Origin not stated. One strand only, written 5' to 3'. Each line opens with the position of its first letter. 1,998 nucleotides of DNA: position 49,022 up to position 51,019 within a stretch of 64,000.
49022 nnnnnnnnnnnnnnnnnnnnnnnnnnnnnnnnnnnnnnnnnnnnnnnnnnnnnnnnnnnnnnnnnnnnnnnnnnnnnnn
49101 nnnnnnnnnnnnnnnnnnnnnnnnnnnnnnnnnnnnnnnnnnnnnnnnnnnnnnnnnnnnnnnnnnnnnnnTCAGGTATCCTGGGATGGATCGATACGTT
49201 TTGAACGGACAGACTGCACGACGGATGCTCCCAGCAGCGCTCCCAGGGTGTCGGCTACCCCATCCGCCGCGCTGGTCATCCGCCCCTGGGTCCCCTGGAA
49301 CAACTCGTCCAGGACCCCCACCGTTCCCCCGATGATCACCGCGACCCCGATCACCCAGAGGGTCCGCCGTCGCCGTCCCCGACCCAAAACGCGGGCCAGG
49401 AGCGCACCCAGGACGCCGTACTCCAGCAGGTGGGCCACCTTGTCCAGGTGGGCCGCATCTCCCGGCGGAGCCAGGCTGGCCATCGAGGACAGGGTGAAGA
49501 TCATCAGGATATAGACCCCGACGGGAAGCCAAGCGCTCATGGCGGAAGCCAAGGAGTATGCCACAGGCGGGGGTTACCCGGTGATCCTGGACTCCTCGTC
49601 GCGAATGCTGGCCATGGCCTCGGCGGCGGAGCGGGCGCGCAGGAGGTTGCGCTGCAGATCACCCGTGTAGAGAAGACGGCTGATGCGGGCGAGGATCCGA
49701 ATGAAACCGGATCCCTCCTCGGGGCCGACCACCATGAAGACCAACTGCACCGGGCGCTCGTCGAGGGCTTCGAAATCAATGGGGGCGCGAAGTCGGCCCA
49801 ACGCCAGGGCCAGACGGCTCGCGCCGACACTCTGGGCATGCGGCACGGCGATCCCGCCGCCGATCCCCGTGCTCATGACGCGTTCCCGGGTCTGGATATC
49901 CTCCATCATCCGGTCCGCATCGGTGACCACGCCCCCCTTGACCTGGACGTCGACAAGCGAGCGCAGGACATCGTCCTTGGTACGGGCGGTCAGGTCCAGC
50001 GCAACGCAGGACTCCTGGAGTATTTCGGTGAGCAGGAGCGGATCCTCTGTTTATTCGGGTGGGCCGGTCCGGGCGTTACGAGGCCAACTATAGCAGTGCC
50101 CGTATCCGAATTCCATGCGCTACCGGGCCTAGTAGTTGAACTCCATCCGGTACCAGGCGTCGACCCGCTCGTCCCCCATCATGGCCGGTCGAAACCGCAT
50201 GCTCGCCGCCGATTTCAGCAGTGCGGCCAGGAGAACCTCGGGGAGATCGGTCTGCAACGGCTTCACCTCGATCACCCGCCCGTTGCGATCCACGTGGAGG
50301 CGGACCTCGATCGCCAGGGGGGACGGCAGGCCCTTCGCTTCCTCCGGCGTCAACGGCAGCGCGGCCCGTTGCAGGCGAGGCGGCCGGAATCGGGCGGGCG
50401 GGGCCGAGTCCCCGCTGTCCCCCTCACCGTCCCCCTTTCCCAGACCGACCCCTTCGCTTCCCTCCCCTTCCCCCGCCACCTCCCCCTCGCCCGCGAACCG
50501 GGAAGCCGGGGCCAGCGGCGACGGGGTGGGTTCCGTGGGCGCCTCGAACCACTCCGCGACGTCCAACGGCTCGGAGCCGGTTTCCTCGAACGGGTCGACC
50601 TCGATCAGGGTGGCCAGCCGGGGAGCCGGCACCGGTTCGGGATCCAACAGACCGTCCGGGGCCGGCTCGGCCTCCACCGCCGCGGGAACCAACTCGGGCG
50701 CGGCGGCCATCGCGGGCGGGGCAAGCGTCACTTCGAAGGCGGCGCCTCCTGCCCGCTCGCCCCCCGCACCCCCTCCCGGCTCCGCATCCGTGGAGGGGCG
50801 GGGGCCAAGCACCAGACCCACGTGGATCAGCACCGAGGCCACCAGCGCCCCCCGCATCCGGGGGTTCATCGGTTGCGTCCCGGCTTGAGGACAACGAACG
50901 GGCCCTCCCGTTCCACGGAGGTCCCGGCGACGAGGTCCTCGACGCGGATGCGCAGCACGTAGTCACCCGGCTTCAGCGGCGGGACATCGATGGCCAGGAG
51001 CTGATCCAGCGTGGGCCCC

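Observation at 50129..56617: Sigma-54 module: secreted small protein, TPR-GAF-sigma-54 activator, GWxTD protein and TonB-C protein with predicted promoter and UAS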

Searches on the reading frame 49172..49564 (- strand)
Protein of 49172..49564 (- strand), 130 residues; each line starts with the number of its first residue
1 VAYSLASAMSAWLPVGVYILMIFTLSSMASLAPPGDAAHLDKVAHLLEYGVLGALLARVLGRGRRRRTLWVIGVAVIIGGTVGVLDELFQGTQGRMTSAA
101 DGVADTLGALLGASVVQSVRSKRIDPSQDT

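Call 3: search_protein_families(library=pfam, proteins=[window:49172-49564:-], max_evalue=0.01)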
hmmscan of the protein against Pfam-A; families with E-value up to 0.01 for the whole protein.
window:49172-49564:- (130 aa): 1 family
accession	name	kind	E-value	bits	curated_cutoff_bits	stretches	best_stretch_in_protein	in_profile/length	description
PF04892.17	VanZ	-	2.4e-08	35.1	30.1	1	37-117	55-123/126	VanZ like family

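Call 4: search_protein_families(library=ncbifam, proteins=[window:49172-49564:-], max_evalue=0.01)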
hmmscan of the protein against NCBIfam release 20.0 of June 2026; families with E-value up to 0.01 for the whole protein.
window:49172-49564:- (130 aa): 3 families
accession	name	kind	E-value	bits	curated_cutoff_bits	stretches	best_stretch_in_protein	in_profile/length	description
NF037970.1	vanZ_1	subfamily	6.8e-11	42.8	20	1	40-109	41-109/109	VanZ family protein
NF007909.0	PRK10621.1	equivalog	0.0046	16.3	383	0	54-96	121-163/266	hypothetical protein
TIGR00947.1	2A73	equivalog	0.0092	15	366.4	1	8-84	61-135/425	IctB family putative bicarbonate transporter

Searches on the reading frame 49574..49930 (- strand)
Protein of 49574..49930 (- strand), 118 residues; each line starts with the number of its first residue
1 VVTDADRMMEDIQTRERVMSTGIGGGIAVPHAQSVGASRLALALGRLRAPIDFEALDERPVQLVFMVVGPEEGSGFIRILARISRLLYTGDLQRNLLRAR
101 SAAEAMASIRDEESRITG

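Call 3: search_protein_families(library=pfam, proteins=[window:49574-49930:-], max_evalue=0.01)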
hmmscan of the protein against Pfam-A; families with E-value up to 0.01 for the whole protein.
window:49574-49930:- (118 aa): 1 family
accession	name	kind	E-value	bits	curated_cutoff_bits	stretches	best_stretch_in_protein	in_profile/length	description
PF00359.27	PTS_EIIA_2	-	7.1e-24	84.9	27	1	2-110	34-142/144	Phosphoenolpyruvate-dependent sugar phosphotransferase system, EIIA 2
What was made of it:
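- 49574..50035 (-): PtsN-like EIIA(Ntr) gene immediately downstream, with the active-site motif GIAVPH. It is a conserved neighbour of the module in both clades and a possible fifth member. PTS_EIIA_2 scores 84.9 bits (call 3).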

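Call 4: search_protein_families(library=ncbifam, proteins=[window:49574-49930:-], max_evalue=0.01)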
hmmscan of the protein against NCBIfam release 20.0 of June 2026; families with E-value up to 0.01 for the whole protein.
window:49574-49930:- (118 aa): 5 families
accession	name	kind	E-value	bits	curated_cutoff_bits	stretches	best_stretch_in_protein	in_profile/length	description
TIGR00848.1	fruA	subfamily_domain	1.1e-19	70.6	103.5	1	2-96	33-129/129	fructose PTS transporter subunit IIA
TIGR01419.1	nitro_reg_IIA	equivalog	2.4e-19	69.6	138.7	1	5-107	40-141/145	PTS IIA-like nitrogen regulatory protein PtsN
NF007389.0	PRK09913.1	equivalog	3.8e-15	56.1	151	1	1-95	34-129/148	PTS fructose transporter subunit IIA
NF008145.0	PRK10896.1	equivalog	1.3e-14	54.3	221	1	8-113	50-157/161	PTS IIA-like nitrogen regulatory protein PtsN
NF007293.0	PRK09765.1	equivalog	1.2e-12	47.2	763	1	2-113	39-153/639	PTS 2-O-a-mannosyl-D-glycerate transporter subunit IIABC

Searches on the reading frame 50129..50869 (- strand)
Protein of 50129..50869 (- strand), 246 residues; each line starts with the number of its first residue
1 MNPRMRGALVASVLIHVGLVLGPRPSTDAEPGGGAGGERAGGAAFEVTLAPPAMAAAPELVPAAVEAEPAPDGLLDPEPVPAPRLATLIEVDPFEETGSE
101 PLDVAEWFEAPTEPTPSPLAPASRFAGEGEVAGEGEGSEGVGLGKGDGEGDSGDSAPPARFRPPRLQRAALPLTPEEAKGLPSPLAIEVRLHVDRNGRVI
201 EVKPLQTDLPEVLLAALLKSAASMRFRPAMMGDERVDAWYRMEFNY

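Call 3: search_protein_families(library=pfam, proteins=[window:50129-50869:-], max_evalue=0.01)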
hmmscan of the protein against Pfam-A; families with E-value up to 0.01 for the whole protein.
window:50129-50869:- (246 aa): 1 family
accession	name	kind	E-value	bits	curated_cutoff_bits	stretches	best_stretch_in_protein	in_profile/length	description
PF03544.19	TonB_C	-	0.00088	20.1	24.6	1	187-246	18-77/79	Gram-negative bacterial TonB protein C-terminal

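Call 4: search_protein_families(library=ncbifam, proteins=[window:50129-50869:-], max_evalue=0.01)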
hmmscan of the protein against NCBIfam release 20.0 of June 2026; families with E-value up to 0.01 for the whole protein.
window:50129-50869:- (246 aa): 1 family
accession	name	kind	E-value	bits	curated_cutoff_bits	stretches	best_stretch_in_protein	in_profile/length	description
NF038079.1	TonB_sider_MxcH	equivalog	0.00089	17.4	925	1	164-238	2-75/792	TonB-dependent siderophore myxochelin receptor MxcH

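Call 101: search_protein_families(library=padloc, proteins=[window:50129-50869:-], max_evalue=0.001)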
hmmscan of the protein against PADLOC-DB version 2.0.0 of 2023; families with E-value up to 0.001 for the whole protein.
window:50129-50869:- (246 aa): 0 families
